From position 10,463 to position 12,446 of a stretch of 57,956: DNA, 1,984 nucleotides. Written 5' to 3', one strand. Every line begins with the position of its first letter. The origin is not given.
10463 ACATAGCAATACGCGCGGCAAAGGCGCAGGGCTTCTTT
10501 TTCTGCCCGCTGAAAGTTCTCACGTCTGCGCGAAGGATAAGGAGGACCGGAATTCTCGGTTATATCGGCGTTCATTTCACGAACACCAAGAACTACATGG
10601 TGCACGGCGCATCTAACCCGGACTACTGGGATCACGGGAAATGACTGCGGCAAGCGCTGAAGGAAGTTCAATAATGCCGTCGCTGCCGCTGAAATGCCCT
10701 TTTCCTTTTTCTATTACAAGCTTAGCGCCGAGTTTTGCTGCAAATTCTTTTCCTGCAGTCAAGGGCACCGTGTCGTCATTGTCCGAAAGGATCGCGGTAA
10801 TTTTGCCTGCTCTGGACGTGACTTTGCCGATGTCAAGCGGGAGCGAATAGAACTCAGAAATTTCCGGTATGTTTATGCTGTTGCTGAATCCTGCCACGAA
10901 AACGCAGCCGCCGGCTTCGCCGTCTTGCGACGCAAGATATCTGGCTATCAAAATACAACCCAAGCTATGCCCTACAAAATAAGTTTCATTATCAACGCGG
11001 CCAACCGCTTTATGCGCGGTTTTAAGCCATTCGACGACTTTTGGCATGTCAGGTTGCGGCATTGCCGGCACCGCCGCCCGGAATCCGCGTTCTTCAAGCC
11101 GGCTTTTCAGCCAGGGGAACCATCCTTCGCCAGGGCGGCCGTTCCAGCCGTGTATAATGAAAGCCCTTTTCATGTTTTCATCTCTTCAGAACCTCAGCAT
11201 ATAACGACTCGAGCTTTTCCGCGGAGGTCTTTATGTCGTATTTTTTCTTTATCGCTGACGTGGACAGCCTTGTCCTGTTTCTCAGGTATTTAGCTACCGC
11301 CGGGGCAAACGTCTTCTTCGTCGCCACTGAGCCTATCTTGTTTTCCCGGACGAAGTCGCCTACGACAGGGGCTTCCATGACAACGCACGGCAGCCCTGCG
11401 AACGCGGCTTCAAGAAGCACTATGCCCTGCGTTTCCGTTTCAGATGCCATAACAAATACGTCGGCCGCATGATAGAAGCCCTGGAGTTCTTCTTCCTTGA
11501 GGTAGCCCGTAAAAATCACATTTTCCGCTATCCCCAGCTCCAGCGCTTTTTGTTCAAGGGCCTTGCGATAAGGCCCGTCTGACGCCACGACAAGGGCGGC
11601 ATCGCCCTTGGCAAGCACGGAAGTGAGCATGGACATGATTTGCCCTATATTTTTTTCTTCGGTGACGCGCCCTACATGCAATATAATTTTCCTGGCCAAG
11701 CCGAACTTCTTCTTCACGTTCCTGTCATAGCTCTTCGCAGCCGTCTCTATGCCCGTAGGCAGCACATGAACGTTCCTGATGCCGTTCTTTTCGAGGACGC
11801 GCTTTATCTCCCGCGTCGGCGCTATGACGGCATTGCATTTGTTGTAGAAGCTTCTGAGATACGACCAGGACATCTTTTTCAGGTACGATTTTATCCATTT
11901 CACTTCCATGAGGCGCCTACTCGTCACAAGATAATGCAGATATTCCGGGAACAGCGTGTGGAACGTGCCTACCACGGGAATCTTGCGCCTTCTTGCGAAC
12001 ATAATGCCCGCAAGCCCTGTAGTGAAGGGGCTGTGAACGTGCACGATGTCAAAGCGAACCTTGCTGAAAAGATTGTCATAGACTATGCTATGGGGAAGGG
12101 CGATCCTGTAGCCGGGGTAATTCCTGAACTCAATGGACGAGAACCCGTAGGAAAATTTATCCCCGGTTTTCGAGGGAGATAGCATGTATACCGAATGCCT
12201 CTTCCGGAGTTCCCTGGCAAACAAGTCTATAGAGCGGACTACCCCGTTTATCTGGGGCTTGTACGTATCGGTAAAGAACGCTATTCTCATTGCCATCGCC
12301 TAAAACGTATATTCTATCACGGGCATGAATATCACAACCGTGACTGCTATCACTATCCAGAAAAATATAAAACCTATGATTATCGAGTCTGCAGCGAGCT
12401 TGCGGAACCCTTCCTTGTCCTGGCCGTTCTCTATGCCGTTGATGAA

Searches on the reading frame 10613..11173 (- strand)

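Call 4: search_protein_families(library=pfam, proteins=[window:10613-11173:-], max_evalue=0.01)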
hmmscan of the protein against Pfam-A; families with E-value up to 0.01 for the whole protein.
window:10613-11173:- (186 aa): 4 families
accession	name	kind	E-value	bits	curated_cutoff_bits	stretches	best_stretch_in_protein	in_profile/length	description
PF06821.19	Ser_hydrolase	-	2.3e-22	80.2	22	1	5-174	2-167/172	Serine hydrolase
PF12697.13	Abhydrolase_6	-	5.5e-06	27.6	26.3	1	6-98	3-94/217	Alpha/beta hydrolase family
PF00561.26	Abhydrolase_1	-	6.8e-05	23.1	25.8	1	37-105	44-112/245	alpha/beta hydrolase fold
PF12695.13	Abhydrolase_5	-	0.00051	20.3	27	1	26-98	22-92/164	Alpha/beta hydrolase family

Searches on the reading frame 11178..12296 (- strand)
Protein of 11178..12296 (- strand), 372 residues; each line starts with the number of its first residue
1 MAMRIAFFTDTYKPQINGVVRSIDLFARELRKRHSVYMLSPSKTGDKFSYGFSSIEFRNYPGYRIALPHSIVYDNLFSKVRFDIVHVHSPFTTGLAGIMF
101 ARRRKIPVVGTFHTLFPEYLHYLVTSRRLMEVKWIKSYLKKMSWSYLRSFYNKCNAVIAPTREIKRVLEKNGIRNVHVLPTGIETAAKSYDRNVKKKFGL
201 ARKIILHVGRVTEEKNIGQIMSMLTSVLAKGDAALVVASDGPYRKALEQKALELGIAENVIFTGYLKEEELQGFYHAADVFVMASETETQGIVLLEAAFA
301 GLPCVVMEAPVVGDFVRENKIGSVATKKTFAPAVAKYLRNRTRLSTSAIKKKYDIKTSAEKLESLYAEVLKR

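Call 4: search_protein_families(library=pfam, proteins=[window:11178-12296:-], max_evalue=0.01)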
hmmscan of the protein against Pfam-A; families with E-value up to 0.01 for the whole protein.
window:11178-12296:- (372 aa): 8 families
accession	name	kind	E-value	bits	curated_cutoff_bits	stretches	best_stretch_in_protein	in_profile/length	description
PF13439.12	Glyco_transf_4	-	8e-32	111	28.5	1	16-186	1-169/170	Glycosyltransferase Family 4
PF00534.26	Glycos_transf_1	-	2.1e-29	102.7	26.4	1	200-345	13-162/172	Glycosyl transferases group 1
PF13692.12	Glyco_trans_1_4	-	1.2e-25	90.8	27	1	202-339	1-141/142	Glycosyl transferases group 1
PF13579.12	Glyco_trans_4_4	-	1.8e-13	51.6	29.7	1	18-182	2-158/158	Glycosyl transferase 4-like domain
PF20706.3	GT4-conflict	-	1.1e-07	31.6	26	1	162-336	159-339/385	Family 4 Glycosyltransferase in conflict systems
PF13477.12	Glyco_trans_4_2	-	1.9e-05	25.3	23.4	1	27-114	17-108/139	Glycosyl transferase 4-like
PF11997.14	DUF3492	-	0.0022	18.3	23.3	1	80-167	171-259/268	Domain of unknown function (DUF3492)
PF02350.25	Epimerase_2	-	0.003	16.9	30.6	0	158-343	127-322/347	UDP-N-acetylglucosamine 2-epimerase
